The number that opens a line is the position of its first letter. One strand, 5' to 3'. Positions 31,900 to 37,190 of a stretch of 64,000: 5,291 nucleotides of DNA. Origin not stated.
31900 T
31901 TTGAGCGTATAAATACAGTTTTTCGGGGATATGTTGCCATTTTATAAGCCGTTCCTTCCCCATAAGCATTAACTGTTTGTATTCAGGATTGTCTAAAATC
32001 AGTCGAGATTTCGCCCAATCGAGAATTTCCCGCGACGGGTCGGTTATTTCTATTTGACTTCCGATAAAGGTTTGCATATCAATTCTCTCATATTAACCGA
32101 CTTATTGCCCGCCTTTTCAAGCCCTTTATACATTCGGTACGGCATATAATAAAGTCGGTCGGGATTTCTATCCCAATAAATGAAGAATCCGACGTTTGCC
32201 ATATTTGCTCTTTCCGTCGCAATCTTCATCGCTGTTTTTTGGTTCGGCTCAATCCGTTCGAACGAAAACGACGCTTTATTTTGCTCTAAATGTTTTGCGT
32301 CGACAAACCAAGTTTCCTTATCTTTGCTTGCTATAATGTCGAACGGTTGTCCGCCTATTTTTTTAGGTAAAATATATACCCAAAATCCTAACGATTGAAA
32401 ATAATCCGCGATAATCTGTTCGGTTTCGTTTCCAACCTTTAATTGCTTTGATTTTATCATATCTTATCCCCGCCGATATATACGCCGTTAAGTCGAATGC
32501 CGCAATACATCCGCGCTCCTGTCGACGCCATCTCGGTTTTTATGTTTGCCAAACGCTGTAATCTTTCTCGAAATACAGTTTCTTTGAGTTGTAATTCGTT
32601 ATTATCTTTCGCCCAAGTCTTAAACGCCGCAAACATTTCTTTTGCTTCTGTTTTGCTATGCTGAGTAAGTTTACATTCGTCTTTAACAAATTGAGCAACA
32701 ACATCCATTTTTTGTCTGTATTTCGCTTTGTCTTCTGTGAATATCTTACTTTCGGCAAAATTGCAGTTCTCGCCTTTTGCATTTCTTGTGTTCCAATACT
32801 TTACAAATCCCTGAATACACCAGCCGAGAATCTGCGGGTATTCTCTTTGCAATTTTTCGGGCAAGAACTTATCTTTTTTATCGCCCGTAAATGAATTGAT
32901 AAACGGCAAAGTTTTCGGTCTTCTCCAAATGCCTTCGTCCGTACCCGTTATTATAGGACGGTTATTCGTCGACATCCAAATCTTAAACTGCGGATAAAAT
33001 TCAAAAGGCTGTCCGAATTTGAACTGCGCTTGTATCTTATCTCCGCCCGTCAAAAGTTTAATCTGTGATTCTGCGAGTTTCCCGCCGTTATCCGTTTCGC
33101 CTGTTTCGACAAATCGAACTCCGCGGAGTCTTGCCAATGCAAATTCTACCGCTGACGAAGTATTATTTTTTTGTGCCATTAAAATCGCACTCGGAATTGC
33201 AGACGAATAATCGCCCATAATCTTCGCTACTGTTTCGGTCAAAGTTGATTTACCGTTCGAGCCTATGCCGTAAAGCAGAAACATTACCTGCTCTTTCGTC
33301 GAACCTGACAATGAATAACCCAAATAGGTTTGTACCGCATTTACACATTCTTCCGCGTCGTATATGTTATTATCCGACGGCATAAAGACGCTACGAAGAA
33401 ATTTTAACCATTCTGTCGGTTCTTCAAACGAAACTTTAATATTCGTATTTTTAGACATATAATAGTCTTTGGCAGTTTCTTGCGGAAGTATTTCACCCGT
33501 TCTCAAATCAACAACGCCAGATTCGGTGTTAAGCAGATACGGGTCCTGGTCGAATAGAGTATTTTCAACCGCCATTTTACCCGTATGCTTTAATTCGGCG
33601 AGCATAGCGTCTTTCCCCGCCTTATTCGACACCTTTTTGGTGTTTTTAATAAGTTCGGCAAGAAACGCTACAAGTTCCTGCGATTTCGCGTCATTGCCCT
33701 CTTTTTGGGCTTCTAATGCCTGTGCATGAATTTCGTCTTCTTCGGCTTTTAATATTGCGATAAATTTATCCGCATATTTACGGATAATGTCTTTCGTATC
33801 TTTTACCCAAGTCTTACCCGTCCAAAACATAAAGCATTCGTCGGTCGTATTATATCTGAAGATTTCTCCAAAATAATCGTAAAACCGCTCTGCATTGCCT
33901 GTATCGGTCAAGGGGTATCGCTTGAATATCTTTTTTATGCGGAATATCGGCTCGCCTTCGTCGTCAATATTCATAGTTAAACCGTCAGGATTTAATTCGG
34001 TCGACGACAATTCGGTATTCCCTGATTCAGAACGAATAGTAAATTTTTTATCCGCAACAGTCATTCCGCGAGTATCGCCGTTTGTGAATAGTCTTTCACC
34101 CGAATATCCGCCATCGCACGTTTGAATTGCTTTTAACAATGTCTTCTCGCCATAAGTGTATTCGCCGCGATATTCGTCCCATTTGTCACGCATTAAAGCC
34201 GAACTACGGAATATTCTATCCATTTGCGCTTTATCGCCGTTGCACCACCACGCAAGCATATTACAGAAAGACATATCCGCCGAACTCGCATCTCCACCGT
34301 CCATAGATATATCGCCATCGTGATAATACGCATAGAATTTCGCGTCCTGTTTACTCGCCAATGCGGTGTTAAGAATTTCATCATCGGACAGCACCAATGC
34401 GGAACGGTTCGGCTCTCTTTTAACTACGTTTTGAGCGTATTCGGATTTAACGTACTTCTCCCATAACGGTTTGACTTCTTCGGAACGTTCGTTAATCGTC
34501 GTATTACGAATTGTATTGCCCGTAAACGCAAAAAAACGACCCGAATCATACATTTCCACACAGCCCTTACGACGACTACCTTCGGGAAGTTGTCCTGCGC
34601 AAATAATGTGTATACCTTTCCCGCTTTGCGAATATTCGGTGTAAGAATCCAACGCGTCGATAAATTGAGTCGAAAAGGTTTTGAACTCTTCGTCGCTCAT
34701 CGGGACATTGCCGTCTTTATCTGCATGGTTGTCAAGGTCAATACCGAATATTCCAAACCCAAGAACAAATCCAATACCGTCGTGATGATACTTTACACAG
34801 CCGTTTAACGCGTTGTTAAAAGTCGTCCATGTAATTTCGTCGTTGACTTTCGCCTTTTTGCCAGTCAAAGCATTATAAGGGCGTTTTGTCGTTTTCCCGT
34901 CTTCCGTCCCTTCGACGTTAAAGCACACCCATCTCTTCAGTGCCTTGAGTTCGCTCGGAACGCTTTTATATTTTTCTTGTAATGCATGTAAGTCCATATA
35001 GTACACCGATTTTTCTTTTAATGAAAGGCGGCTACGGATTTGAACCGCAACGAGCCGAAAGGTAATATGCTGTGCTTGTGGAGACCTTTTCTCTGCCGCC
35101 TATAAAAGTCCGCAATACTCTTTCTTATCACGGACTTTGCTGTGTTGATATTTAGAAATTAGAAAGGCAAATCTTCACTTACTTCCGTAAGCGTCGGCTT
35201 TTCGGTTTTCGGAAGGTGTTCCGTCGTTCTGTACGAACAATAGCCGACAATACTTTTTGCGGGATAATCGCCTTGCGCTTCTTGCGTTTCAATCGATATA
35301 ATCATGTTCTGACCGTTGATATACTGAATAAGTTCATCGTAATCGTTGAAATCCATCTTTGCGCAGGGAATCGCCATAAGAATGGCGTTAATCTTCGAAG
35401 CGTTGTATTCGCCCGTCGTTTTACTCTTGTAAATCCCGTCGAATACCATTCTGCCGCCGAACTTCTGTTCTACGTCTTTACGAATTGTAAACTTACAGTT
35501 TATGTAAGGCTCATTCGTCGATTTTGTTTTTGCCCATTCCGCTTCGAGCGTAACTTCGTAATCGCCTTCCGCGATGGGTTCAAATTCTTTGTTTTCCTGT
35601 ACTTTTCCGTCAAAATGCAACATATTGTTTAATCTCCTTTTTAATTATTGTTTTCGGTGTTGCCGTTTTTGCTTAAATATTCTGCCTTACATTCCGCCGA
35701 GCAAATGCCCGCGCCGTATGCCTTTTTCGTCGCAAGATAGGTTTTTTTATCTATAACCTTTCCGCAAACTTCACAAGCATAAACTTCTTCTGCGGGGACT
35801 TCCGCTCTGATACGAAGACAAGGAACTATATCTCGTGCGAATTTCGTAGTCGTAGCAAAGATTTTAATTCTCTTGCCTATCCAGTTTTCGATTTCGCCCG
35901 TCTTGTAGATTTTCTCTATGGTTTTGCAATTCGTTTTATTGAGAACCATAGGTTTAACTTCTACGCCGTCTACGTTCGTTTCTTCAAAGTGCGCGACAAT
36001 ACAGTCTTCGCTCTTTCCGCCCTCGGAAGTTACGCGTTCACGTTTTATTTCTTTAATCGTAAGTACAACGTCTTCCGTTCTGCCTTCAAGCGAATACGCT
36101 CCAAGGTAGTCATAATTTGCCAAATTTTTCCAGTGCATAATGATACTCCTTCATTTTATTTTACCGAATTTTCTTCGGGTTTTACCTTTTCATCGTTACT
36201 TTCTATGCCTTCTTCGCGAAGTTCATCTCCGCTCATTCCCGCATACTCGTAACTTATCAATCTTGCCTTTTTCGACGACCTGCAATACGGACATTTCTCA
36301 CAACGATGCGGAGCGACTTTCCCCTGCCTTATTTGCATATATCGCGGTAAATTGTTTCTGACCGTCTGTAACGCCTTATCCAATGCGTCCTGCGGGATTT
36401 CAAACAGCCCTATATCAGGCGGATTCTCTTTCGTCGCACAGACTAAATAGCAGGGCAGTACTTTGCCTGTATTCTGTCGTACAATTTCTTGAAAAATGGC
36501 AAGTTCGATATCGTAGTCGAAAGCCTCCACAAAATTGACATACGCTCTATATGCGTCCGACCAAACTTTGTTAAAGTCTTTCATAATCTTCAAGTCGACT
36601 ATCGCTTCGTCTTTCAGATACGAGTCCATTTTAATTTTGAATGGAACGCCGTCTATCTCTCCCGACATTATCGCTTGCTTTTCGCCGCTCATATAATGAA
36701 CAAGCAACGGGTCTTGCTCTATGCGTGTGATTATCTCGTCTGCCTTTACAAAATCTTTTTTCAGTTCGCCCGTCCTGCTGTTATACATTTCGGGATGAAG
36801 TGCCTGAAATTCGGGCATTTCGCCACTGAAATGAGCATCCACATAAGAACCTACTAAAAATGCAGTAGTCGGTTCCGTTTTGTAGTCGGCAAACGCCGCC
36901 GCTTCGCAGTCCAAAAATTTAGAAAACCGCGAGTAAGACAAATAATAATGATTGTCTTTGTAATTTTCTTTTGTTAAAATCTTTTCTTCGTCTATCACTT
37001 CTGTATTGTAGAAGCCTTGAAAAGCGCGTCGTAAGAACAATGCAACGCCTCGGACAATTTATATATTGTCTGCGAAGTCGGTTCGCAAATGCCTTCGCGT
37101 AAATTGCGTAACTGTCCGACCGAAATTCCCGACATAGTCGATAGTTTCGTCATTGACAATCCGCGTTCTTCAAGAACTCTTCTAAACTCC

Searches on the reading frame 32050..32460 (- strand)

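Call 22: search_protein_families(library=phrogs, proteins=[window:32050-32460:-], max_evalue=0.00001)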
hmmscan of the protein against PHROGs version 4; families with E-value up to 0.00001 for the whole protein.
window:32050-32460:- (136 aa): 1 family
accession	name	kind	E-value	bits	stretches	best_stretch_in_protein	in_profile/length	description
phrog_843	-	DNA, RNA and nucleotide metabolism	9.6e-09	36.1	1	38-127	57-142/177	Holliday junction resolvase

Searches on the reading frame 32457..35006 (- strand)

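Call 22: search_protein_families(library=phrogs, proteins=[window:32457-35006:-], max_evalue=0.00001)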
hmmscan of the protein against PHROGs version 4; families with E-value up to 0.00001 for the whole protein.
window:32457-35006:- (849 aa): 15 families
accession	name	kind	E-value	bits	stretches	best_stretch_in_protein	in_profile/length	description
phrog_1829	-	DNA, RNA and nucleotide metabolism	2.5e-191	638.7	1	12-840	2-756/772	DNA primase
phrog_1156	-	DNA, RNA and nucleotide metabolism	4e-96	324.4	1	46-841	41-827/855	DNA primase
phrog_6088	-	DNA, RNA and nucleotide metabolism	1.2e-84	286.2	1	357-840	323-764/772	DNA primase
phrog_2478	-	DNA, RNA and nucleotide metabolism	5.3e-83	280.6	1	365-840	404-841/854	DNA polymerase/primase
phrog_13901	-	DNA, RNA and nucleotide metabolism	2.9e-79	267.7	1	9-297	4-295/341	DNA primase/helicase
phrog_1883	-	DNA, RNA and nucleotide metabolism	3.7e-61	208.4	1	366-840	274-748/756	DNA helicase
phrog_864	-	DNA, RNA and nucleotide metabolism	6.4e-61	208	1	368-821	207-601/1064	DNA primase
phrog_16950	-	DNA, RNA and nucleotide metabolism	6.2e-56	190.8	1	363-819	363-809/843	DNA primase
phrog_3022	-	DNA, RNA and nucleotide metabolism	1.2e-45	157.3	1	11-278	4-277/788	DNA primase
phrog_7601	-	unknown function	1.2e-32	114.5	1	557-818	4-252/289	-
phrog_16213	-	DNA, RNA and nucleotide metabolism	2.9e-27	96.3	1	438-834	269-649/732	DNA primase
phrog_8643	-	DNA, RNA and nucleotide metabolism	1.9e-24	87.4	1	13-170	34-175/179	DNA polymerase/primase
phrog_15962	-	DNA, RNA and nucleotide metabolism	3.4e-14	53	1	5-212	20-239/835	DNA primase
phrog_4210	-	DNA, RNA and nucleotide metabolism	8.1e-12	44.8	1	511-819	122-406/1304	DNA polymerase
phrog_35045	-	DNA, RNA and nucleotide metabolism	3.7e-09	36.3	0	227-300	249-320/826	DNA primase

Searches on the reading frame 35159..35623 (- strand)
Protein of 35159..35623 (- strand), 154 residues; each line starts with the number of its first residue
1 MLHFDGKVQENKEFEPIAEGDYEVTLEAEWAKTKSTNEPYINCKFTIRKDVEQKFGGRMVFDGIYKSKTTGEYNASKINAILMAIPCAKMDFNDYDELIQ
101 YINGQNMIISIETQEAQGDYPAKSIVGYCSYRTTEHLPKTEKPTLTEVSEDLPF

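Call 22: search_protein_families(library=phrogs, proteins=[window:35159-35623:-], max_evalue=0.00001)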
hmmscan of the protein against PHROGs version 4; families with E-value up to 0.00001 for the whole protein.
window:35159-35623:- (154 aa): 2 families
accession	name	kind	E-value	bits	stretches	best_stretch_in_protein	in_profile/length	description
phrog_378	-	DNA, RNA and nucleotide metabolism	5.5e-19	70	1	7-126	8-131/163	single strand DNA binding protein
phrog_2300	-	unknown function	3.7e-06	27.9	1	8-123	37-152/347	-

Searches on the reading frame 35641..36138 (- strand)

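Call 22: search_protein_families(library=phrogs, proteins=[window:35641-36138:-], max_evalue=0.00001)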
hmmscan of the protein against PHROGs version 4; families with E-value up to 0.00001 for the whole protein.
window:35641-36138:- (165 aa): 1 family
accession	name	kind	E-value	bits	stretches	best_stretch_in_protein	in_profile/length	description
phrog_21613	-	unknown function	3.8e-30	105.8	1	2-144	7-140/166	-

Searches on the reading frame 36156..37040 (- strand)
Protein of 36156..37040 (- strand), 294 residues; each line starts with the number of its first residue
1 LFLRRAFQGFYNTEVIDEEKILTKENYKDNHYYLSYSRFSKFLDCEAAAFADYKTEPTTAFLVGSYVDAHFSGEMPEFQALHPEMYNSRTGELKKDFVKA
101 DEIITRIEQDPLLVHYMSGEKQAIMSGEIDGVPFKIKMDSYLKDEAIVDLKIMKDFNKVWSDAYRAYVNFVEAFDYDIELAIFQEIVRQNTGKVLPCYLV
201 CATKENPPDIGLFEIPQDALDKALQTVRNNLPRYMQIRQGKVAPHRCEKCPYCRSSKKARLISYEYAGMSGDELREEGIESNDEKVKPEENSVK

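Call 22: search_protein_families(library=phrogs, proteins=[window:36156-37040:-], max_evalue=0.00001)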
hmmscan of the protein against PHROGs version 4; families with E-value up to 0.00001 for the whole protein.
window:36156-37040:- (294 aa): 2 families
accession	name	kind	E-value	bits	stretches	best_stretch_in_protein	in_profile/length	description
phrog_1227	-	DNA, RNA and nucleotide metabolism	2.4e-67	228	1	21-260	3-258/268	exonuclease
phrog_412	-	DNA, RNA and nucleotide metabolism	3.5e-14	53.9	1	23-244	145-391/440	exonuclease VIII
